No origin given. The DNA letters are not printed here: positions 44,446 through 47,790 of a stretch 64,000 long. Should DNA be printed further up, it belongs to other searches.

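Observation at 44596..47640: PilB/GspE ATPase composed of two complete tandem N-domain + ATPase modules, with a 59-nt perfectly identical segment across the two Walker A regions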

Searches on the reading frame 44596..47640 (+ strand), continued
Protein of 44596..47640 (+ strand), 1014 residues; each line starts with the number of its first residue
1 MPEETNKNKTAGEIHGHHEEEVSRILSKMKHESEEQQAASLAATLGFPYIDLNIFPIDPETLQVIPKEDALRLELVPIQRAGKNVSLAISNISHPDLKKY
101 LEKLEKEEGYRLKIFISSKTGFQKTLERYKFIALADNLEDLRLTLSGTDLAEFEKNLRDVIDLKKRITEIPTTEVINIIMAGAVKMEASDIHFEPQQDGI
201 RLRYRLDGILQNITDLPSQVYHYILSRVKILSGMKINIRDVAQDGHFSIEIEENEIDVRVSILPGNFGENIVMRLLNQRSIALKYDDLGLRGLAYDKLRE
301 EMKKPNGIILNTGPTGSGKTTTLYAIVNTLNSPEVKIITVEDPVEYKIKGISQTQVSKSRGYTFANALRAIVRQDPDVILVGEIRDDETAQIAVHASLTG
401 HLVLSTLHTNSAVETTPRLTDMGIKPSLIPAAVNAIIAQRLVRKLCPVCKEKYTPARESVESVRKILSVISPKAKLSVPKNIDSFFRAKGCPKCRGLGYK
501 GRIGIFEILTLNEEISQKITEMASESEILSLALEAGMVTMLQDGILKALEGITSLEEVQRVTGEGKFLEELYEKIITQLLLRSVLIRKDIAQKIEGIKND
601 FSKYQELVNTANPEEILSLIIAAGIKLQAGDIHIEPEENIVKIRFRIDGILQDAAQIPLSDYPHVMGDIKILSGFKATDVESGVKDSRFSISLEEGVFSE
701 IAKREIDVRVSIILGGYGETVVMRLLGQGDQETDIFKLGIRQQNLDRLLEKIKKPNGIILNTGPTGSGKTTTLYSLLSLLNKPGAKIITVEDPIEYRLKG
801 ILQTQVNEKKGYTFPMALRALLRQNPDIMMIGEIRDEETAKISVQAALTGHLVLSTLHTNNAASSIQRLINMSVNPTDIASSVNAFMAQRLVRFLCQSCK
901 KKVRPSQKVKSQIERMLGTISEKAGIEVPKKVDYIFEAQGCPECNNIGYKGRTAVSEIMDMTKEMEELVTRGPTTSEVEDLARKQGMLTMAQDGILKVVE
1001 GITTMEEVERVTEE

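Call 62: fold_search(model_id=the predicted structure, library=pdb)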
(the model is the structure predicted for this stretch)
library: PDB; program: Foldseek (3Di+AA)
matches with E <= 10: 1742; with E <= 0.001: 326
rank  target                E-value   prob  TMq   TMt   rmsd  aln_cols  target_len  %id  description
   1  5oiu_B                5.5e-45  1.00  0.36  0.92   3.0       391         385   42  Crystal structure of PilF type IV pilus assembly ATPase from Thermus thermophilus (released 2018-08-08)
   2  4pht_A                5.5e-45  1.00  0.25  0.58  20.9       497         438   38  ATPase GspE in complex with the cytoplasmic domain of GspL from the Vibrio vulnificus type II Secretion system (released 2014-11-26)
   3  4pht_C                6.5e-45  1.00  0.25  0.58  20.8       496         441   38  ATPase GspE in complex with the cytoplasmic domain of GspL from the Vibrio vulnificus type II Secretion system (released 2014-11-26)
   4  4pht_B                1.0e-44  1.00  0.25  0.58  21.0       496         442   38  ATPase GspE in complex with the cytoplasmic domain of GspL from the Vibrio vulnificus type II Secretion system (released 2014-11-26)
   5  5it5_A                2.3e-44  1.00  0.36  0.92   3.0       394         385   42  Thermus thermophilus PilB core ATPase region (released 2016-10-19)
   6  5tsh_E                3.7e-44  1.00  0.35  0.88   3.4       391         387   43  PilB from Geobacter metallireducens bound to AMP-PNP (released 2017-05-17)
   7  5zfr_C                5.5e-44  1.00  0.33  0.81   4.6       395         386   43  Crystal structure of PilB, an extension ATPase motor of Type IV pilus, from Geobacter sulfurreducens (released 2018-09-19)
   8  5zfr_B                7.2e-44  1.00  0.35  0.85   3.3       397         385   43  Crystal structure of PilB, an extension ATPase motor of Type IV pilus, from Geobacter sulfurreducens (released 2018-09-19)
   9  5tsh_C                1.8e-43  1.00  0.36  0.91   3.1       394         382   43  PilB from Geobacter metallireducens bound to AMP-PNP (released 2017-05-17)
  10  1p9w                  2.1e-43  1.00  0.33  0.82   4.1       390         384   46  Crystal Structure of Vibrio cholerae putative NTPase EpsE (released 2003-10-14)
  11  5zfr_A                3.9e-43  1.00  0.35  0.90   2.7       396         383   43  Crystal structure of PilB, an extension ATPase motor of Type IV pilus, from Geobacter sulfurreducens (released 2018-09-19)
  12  5tsh_F                5.4e-43  1.00  0.35  0.88   3.5       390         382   43  PilB from Geobacter metallireducens bound to AMP-PNP (released 2017-05-17)
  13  5oiu_C                5.4e-43  1.00  0.33  0.82   4.3       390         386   42  Crystal structure of PilF type IV pilus assembly ATPase from Thermus thermophilus (released 2018-08-08)
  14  5tsg_B                6.3e-43  1.00  0.36  0.91   3.0       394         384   43  PilB from Geobacter metallireducens bound to ADP (released 2017-05-17)
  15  5tsh_A                1.0e-42  1.00  0.35  0.91   2.7       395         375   42  PilB from Geobacter metallireducens bound to AMP-PNP (released 2017-05-17)
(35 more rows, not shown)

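Call 65: find_encoding_contigs(protein=P0130, flank=6000, max_places=2)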
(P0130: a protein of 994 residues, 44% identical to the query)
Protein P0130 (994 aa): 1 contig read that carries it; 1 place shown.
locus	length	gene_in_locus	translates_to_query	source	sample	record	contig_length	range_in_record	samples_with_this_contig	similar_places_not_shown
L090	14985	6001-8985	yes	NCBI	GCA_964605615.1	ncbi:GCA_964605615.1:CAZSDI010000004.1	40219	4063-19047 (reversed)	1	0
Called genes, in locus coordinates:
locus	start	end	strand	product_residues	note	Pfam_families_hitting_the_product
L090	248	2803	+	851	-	PF20720:nSTAND3 (faint), PF17871:AAA_lid_9, PF00004:AAA, PF07724:AAA_2, PF07728:AAA_5, PF10431:ClpB_D2-small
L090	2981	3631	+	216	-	PF07690:MFS_1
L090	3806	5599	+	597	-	PF14716:HHH_8, PF14520:HHH_5 (weak), PF14792:DNA_pol_B_palm (weak), PF14791:DNA_pol_B_thumb, PF02811:PHP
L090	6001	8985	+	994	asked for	PF00437:T2SSE, PF25199:nSTAND_NTPase5 (faint), PF00004:AAA (faint), PF13173:AAA_14 (faint), PF13401:AAA_22 (faint), PF13604:AAA_30 (faint), PF20720:nSTAND3 (faint), PF00437:T2SSE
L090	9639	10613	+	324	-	PF05496:RuvB_N, PF00004:AAA, PF07728:AAA_5 (weak), PF17864:AAA_lid_4, PF05491:WHD_RuvB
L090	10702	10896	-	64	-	-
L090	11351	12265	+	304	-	PF02899:Phage_int_SAM_1, PF13102:Phage_int_SAM_5, PF13495:Phage_int_SAM_4, PF00589:Phage_integrase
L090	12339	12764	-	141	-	-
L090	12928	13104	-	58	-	-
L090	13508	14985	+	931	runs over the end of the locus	PF00133:tRNA-synt_1, PF01406:tRNA-synt_1e (faint), PF09334:tRNA-synt_1g, PF13603:tRNA-synt_1_2, PF00133:tRNA-synt_1, PF08264:Anticodon_1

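Call 66: find_encoding_contigs(protein=P0131, flank=6000, max_places=2)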
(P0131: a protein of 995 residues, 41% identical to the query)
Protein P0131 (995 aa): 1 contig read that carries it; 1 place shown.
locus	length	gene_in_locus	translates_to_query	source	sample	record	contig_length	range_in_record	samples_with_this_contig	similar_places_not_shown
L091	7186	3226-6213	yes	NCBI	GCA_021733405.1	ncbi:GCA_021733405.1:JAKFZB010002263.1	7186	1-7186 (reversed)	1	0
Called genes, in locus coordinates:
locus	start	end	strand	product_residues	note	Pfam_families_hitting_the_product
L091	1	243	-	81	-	?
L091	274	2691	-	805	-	PF02739:5_3_exonuc_N, PF01367:5_3_exonuc, PF00476:DNA_pol_A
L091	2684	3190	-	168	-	PF02367:TsaE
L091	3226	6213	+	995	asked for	PF00437:T2SSE, PF20720:nSTAND3 (faint), PF02399:Herpes_ori_bp (faint), PF25199:nSTAND_NTPase5 (faint), PF02492:cobW (faint), PF13173:AAA_14 (faint), PF13401:AAA_22 (faint), PF00437:T2SSE, +1 more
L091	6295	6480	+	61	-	-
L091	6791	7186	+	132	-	?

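Call 67: find_encoding_contigs(protein=P0135, flank=6000, max_places=2)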
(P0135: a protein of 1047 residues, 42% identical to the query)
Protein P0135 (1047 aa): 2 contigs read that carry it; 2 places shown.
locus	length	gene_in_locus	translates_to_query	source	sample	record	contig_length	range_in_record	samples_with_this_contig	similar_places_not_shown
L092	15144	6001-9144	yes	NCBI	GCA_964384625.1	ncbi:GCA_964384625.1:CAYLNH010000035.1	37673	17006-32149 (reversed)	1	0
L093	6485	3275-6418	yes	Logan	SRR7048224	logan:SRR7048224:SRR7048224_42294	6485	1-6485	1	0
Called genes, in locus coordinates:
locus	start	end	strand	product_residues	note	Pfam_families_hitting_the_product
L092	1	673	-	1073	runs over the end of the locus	PF06452:CBM9_1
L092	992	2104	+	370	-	PF01168:Ala_racemase_N, PF00842:Ala_racemase_C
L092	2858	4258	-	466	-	PF00884:Sulfatase, PF01663:Phosphodiest (faint), PF02995:DUF229 (faint), PF16347:SGSH_C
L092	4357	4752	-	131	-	-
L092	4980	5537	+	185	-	PF07638:Sigma70_ECF, PF04542:Sigma70_r2, PF08281:Sigma70_r4_2, PF04545:Sigma70_r4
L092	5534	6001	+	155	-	PF13490:zf-HC2 (weak), PF12728:HTH_17 (weak)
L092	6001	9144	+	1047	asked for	PF00482:T2SSF (weak), PF13191:AAA_16 (faint), PF00482:T2SSF, PF00437:T2SSE, PF13401:AAA_22 (faint), PF20720:nSTAND3 (faint), PF25199:nSTAND_NTPase5 (faint), PF00437:T2SSE, +1 more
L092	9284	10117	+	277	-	-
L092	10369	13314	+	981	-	-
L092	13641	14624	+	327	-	PF20030:bpMoxR, PF07726:AAA_3, PF07728:AAA_5, PF17863:AAA_lid_2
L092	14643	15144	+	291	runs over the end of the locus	PF01882:DUF58, PF13519:VWA_2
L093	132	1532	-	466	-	PF00884:Sulfatase, PF01663:Phosphodiest (faint), PF02995:DUF229 (faint), PF16347:SGSH_C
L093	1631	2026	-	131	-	-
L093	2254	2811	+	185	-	PF07638:Sigma70_ECF, PF04542:Sigma70_r2, PF08281:Sigma70_r4_2, PF04545:Sigma70_r4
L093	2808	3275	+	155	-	PF13490:zf-HC2 (weak), PF12728:HTH_17 (weak)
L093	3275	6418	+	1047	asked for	PF00482:T2SSF (weak), PF13191:AAA_16 (faint), PF00482:T2SSF, PF00437:T2SSE, PF13401:AAA_22 (faint), PF20720:nSTAND3 (faint), PF25199:nSTAND_NTPase5 (faint), PF00437:T2SSE, +1 more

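Call 91: find_encoding_contigs(protein=P0123, flank=5000, max_places=1)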
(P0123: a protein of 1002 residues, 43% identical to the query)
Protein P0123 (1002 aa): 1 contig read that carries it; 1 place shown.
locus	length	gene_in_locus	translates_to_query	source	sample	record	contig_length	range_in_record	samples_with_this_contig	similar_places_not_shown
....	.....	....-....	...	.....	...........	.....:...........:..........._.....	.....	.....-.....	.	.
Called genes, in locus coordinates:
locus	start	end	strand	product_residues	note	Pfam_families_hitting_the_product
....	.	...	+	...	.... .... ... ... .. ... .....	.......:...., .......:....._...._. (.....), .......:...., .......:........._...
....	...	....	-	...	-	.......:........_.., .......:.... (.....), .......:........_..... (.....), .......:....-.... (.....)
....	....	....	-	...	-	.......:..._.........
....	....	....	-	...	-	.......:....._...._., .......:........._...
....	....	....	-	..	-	-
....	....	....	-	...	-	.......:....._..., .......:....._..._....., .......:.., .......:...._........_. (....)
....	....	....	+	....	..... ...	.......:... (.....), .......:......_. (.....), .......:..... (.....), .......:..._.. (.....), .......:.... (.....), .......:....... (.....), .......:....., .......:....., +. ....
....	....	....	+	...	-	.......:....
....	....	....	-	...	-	-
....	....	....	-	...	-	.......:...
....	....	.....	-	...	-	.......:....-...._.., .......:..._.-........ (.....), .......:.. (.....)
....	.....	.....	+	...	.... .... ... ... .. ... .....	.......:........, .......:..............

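Call 92: find_encoding_contigs(protein=P0134, flank=5000, max_places=1)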
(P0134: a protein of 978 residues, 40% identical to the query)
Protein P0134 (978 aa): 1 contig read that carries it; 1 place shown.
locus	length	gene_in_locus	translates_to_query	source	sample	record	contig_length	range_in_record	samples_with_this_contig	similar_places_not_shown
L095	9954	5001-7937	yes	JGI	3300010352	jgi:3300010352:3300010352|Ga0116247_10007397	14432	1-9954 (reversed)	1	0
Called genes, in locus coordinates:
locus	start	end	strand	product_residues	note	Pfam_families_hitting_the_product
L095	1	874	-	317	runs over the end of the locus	PF21694:DNA_pol3_delta_C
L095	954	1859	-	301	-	PF01149:Fapy_DNA_glyco, PF06831:H2TH, PF06827:zf-FPG_IleRS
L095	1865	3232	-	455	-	PF00989:PAS (weak), PF00512:HisKA, PF02518:HATPase_c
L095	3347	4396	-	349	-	PF02739:5_3_exonuc_N, PF01367:5_3_exonuc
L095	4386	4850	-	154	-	PF02367:TsaE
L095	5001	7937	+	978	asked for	PF05157:MshEN (weak), PF00437:T2SSE, PF25199:nSTAND_NTPase5 (faint), PF13173:AAA_14 (faint), PF00437:T2SSE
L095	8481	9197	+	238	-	PF20772:TACO1_YebC_N, PF01709:Transcrip_reg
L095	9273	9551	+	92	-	-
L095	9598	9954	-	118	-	?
